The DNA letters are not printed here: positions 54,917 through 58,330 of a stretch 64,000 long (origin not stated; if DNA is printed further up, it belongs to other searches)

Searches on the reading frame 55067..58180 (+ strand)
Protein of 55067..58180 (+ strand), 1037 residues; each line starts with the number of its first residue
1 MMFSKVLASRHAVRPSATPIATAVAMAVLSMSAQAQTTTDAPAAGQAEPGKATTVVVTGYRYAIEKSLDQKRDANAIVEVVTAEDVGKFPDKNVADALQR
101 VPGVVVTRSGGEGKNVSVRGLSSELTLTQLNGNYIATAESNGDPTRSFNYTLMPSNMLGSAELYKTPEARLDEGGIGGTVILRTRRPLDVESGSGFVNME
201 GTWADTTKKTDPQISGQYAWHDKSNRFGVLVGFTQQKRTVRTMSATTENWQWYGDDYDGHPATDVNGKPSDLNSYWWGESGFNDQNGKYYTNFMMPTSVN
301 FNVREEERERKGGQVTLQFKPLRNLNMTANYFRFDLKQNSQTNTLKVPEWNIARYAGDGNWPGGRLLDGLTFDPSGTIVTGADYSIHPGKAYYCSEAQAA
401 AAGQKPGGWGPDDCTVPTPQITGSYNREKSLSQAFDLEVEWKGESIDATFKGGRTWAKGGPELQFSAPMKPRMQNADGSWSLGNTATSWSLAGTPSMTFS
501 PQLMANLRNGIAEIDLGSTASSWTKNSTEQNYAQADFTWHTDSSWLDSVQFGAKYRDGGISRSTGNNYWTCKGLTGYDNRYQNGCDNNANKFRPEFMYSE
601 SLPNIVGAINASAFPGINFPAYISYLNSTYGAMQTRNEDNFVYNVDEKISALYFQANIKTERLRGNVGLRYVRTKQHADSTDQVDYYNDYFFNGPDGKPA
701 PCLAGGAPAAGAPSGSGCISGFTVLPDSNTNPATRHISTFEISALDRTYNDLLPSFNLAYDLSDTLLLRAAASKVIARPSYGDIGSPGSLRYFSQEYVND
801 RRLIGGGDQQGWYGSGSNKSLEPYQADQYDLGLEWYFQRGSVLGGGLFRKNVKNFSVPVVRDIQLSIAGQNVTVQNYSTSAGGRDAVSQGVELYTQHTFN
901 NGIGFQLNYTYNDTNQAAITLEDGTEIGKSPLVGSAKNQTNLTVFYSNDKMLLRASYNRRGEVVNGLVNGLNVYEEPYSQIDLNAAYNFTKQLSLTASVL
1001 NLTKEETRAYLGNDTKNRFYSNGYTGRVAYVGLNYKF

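Call 41: search_protein_families(library=pfam, proteins=[window:55067-58180:+], max_evalue=0.00001)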
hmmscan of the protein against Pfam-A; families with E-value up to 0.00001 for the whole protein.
window:55067-58180:+ (1037 aa): 2 families
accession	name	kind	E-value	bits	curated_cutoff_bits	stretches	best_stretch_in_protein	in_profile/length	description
PF00593.30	TonB_dep_Rec_b-barrel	-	1.2e-39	137.8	27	1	483-1002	18-436/436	TonB dependent receptor-like, beta-barrel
PF07715.20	Plug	-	1.2e-17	64.8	23.9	1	71-179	2-107/107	TonB-dependent Receptor Plug Domain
